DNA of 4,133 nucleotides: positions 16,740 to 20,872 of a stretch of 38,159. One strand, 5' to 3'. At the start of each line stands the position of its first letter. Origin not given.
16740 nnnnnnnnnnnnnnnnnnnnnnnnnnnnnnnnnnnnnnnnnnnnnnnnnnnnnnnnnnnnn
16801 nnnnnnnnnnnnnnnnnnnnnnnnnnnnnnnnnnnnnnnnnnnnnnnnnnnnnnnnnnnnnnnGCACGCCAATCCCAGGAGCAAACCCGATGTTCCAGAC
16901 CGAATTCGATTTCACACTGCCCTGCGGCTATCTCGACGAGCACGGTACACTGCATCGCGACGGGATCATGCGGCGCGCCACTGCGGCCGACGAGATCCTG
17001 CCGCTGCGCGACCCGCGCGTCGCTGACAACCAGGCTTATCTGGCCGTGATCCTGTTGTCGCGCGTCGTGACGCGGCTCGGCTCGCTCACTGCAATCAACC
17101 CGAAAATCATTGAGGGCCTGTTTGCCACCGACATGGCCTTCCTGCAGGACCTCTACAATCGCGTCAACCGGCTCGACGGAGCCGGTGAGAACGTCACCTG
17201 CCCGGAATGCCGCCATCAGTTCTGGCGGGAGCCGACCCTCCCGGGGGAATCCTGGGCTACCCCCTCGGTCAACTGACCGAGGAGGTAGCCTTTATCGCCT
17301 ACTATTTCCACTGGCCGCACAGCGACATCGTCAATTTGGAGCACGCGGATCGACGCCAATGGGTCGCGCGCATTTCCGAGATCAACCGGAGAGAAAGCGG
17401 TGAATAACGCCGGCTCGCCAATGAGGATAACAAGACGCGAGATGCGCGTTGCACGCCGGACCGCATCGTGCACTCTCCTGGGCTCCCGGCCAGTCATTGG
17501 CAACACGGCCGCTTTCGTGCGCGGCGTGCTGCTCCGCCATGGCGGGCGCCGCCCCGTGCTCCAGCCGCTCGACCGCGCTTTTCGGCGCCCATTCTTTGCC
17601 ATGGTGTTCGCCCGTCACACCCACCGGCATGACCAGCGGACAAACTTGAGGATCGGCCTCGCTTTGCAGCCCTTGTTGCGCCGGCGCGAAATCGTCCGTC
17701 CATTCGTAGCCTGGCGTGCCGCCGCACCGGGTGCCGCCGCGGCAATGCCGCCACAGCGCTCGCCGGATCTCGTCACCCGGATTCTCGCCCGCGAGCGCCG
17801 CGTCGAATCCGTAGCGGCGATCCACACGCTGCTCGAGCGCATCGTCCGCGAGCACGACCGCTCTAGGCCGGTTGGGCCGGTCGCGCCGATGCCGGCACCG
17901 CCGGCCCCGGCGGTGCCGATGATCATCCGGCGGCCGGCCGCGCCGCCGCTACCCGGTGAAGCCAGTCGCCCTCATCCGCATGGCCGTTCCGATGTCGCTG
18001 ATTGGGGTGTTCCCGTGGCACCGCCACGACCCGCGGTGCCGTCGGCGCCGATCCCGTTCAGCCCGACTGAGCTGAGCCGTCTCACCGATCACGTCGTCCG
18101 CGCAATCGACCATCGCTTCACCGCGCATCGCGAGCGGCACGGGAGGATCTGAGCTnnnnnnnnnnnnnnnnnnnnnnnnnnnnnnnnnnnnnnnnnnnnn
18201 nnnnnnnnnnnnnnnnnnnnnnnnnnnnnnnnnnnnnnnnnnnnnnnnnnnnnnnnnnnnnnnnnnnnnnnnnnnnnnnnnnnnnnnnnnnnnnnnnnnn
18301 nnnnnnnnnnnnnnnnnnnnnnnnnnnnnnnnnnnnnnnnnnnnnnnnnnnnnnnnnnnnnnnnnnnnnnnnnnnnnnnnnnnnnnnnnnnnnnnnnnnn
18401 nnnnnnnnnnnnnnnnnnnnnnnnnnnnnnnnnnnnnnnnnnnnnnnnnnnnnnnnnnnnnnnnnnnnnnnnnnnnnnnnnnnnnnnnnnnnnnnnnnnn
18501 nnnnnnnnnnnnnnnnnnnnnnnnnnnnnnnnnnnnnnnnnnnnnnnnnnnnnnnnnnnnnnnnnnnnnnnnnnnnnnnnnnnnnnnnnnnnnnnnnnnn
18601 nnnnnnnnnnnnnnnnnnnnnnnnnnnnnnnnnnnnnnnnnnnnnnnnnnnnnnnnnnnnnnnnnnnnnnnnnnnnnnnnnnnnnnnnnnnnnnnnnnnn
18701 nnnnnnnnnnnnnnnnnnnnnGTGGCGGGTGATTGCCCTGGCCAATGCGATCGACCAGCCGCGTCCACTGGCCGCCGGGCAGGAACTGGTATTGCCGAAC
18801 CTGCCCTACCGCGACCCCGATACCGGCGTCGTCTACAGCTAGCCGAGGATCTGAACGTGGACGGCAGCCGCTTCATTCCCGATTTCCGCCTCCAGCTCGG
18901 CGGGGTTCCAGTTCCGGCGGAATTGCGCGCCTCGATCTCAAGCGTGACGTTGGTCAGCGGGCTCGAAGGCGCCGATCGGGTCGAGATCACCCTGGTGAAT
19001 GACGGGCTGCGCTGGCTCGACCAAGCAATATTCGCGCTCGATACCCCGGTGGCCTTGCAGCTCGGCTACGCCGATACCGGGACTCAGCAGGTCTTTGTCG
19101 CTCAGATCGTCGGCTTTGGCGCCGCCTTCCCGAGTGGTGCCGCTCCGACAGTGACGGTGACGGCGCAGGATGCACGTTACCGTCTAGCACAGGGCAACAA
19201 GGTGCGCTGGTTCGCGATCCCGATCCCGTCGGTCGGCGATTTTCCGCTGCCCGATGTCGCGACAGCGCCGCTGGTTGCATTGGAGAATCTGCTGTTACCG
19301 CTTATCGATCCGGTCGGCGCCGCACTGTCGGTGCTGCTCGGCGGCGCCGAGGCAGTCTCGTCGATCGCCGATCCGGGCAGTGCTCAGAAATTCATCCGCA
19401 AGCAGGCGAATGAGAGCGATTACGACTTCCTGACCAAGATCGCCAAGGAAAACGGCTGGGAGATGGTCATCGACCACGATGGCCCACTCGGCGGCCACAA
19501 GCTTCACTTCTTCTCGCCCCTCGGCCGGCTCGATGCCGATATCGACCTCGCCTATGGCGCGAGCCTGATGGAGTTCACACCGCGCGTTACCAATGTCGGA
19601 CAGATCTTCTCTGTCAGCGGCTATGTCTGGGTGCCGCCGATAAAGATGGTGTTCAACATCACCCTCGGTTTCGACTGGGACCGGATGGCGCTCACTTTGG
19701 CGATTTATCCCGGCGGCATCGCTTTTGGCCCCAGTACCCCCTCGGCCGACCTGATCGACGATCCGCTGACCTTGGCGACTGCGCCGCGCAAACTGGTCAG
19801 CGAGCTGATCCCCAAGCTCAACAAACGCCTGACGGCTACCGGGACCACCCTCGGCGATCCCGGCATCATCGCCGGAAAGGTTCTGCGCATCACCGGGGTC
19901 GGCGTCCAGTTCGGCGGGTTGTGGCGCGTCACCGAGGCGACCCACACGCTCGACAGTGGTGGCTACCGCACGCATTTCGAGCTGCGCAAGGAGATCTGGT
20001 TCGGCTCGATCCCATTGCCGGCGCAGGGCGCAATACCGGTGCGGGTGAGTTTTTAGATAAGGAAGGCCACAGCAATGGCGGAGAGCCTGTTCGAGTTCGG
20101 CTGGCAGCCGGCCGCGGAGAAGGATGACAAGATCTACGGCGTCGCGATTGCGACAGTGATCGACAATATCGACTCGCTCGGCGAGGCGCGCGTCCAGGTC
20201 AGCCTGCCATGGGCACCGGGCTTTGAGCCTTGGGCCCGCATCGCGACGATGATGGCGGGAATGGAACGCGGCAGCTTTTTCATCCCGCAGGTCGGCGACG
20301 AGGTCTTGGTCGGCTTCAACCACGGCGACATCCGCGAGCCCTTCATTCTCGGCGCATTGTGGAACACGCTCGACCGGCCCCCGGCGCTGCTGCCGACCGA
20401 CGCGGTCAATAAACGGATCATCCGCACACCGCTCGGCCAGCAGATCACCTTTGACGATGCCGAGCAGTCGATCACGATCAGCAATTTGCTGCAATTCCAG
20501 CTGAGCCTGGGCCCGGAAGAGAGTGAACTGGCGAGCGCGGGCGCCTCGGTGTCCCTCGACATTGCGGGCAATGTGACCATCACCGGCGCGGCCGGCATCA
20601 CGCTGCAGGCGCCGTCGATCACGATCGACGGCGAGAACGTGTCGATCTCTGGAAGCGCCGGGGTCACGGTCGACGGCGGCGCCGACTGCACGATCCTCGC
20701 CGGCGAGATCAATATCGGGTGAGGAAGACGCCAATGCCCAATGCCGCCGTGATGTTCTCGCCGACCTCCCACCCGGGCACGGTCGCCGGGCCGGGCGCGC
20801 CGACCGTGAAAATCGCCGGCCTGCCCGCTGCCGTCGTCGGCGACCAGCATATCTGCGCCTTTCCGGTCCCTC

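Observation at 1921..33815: Apparently complete extracellular contractile injection system (eCIS) in one plus-strand array of about 32 kb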

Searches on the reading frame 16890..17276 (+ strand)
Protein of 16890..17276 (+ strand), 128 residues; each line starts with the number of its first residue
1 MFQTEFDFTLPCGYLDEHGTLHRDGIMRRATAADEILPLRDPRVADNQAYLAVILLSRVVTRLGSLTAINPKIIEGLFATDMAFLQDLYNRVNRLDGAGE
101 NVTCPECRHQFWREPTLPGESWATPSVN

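Call 3: search_protein_families(library=pfam, proteins=[window:16890-17276:+], max_evalue=0.01)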
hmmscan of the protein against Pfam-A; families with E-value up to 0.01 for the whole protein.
window:16890-17276:+ (128 aa): 0 families

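Call 19: search_protein_families(library=pfam, proteins=[window:16890-17276:+], max_evalue=10)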
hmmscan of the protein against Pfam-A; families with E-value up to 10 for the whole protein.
window:16890-17276:+ (128 aa): 1 family
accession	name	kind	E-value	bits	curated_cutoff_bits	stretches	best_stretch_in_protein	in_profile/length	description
PF13717.11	Zn_ribbon_4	-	0.051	14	30.3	1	94-111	18-35/36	zinc-ribbon domain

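Call 35: search_protein_families(library=ncbifam, proteins=[window:16890-17276:+], max_evalue=0.1)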
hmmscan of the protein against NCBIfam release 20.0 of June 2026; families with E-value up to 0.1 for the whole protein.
window:16890-17276:+ (128 aa): 0 families

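Call 36: search_protein_families(library=phrogs, proteins=[window:16890-17276:+], max_evalue=0.01)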
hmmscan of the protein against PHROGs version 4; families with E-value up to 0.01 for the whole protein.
window:16890-17276:+ (128 aa): 1 family
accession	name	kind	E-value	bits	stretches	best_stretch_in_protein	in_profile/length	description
phrog_508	-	tail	6.7e-05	23.6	1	7-87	26-118/155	tail assembly chaperone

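Call 99: find_related_loci(query=A5, collection=metagenome_contigs, flank=2500)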
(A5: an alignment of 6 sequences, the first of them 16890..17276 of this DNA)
Query A5 (128 aa) in metagenome_contigs; peptide patterns used: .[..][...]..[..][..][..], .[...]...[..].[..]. (x = any residue, [..] = any of these).
600 stretches matched a pattern (row limit reached: there are more); 501 encode a relative of the query (tblastn E <= 1e-3); the best 80 are kept; 80 distinct loci.
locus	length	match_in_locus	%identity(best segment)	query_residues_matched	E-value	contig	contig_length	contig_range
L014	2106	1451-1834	91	1-128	9e-82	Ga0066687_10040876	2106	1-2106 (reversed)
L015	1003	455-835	88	1-128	6e-80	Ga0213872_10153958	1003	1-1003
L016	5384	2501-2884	84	1-128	7e-73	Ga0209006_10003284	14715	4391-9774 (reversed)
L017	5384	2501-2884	84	1-128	2e-71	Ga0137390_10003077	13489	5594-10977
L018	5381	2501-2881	77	1-128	3e-66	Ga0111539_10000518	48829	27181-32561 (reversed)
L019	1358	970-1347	75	1-126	2e-67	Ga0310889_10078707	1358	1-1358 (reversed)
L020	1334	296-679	73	1-128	4e-67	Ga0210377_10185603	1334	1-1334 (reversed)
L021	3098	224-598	77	1-126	2e-63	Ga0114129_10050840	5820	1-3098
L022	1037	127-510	70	1-128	7e-64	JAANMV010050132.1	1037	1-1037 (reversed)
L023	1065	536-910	73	1-126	3e-63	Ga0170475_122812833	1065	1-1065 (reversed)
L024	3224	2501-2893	69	1-128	5e-59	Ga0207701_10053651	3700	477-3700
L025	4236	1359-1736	71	1-126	2e-58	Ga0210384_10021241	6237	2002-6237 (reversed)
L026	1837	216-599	70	1-128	5e-60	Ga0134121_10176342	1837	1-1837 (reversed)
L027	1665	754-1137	71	1-128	2e-60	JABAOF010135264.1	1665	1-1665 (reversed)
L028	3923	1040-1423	70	1-128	4e-58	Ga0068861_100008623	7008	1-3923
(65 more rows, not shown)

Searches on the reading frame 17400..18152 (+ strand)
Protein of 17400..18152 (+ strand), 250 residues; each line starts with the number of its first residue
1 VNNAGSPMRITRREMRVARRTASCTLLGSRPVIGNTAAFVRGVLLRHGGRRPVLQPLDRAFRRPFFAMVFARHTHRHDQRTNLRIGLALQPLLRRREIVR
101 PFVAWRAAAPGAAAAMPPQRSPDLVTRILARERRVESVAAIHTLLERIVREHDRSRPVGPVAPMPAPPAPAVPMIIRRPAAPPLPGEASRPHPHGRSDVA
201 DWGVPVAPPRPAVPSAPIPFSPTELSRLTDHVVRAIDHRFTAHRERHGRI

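Call 4: search_protein_families(library=pfam, proteins=[window:17400-18152:+], max_evalue=0.01)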
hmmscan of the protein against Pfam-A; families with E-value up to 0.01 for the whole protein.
window:17400-18152:+ (250 aa): 0 families

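Call 19: search_protein_families(library=pfam, proteins=[window:17400-18152:+], max_evalue=10)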
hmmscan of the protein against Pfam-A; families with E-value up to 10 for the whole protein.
window:17400-18152:+ (250 aa): 0 families

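Call 33: search_solved_structures(query=window:17400-18152:+, max_evalue=1)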
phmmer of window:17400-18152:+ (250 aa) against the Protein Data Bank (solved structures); distinct sequences matched with E-value up to 1: 0.

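Call 35: search_protein_families(library=ncbifam, proteins=[window:17400-18152:+], max_evalue=0.1)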
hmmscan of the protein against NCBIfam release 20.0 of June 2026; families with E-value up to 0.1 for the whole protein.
window:17400-18152:+ (250 aa): 0 families

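Call 36: search_protein_families(library=phrogs, proteins=[window:17400-18152:+], max_evalue=0.01)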
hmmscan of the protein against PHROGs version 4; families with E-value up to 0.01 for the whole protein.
window:17400-18152:+ (250 aa): 0 families

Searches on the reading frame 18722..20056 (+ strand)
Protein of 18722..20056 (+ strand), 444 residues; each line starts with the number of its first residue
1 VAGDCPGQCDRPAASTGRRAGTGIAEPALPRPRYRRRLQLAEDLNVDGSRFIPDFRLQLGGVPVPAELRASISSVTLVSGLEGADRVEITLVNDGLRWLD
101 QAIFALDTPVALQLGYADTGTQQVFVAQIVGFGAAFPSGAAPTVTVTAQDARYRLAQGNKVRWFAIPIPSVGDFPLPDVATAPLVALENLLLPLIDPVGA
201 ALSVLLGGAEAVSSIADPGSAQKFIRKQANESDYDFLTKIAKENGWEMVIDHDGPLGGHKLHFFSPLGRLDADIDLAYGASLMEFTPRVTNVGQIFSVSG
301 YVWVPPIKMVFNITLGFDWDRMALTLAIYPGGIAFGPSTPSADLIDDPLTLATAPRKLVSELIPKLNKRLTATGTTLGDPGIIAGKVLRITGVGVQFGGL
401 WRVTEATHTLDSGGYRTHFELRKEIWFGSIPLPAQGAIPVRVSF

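Call 4: search_protein_families(library=pfam, proteins=[window:18722-20056:+], max_evalue=0.01)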
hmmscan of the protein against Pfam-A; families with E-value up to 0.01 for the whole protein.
window:18722-20056:+ (444 aa): 1 family
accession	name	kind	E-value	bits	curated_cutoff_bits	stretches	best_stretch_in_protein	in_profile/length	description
PF05954.17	Phage_GPD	-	9e-05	22.2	30.1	1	228-272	122-164/305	Phage tail baseplate hub (GPD)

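Call 32: search_solved_structures(query=window:18857-20056:+, max_evalue=0.1)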
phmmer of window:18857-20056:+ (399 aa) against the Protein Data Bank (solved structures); distinct sequences matched with E-value up to 0.1: 1.
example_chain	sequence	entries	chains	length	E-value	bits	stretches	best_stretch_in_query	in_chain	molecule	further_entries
9rce_F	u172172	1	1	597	0.00072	22.1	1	167-378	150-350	Type VI secretion system tip protein VgrG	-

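Call 35: search_protein_families(library=ncbifam, proteins=[window:18857-20056:+], max_evalue=0.1)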
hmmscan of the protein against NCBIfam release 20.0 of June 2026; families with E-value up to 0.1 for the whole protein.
window:18857-20056:+ (399 aa): 1 family
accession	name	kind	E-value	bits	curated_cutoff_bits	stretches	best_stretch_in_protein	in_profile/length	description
NF033848.1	VgrG_rel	hypoth_equivalog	4.9e-11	41.6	275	2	330-375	301-347/547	VgrG-related protein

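Call 36: search_protein_families(library=phrogs, proteins=[window:18857-20056:+], max_evalue=0.01)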
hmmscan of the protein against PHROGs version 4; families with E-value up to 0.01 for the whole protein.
window:18857-20056:+ (399 aa): 2 families
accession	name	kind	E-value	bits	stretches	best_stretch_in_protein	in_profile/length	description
phrog_52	-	tail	7.8e-19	69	1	325-378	458-513/677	tail protein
phrog_20686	-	unknown function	0.00053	21.2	1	322-378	47-103/135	-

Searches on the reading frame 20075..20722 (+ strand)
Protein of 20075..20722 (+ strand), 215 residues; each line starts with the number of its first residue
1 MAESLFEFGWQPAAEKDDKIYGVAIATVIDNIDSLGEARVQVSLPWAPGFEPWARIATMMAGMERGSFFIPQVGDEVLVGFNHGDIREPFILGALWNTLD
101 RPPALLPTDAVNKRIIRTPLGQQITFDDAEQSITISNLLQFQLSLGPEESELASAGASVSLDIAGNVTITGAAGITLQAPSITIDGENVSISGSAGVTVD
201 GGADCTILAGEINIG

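Call 4: search_protein_families(library=pfam, proteins=[window:20075-20722:+], max_evalue=0.01)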
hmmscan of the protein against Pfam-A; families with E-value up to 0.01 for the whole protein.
window:20075-20722:+ (215 aa): 2 families
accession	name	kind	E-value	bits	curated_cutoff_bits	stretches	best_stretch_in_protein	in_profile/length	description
PF04717.18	Phage_base_V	-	2.8e-22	79.3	23.8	1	25-96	2-75/75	Type VI secretion system/phage-baseplate injector OB domain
PF20093.5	DUF6484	-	0.0078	17.3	27.6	0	72-95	38-61/61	Domain of unknown function (DUF6484)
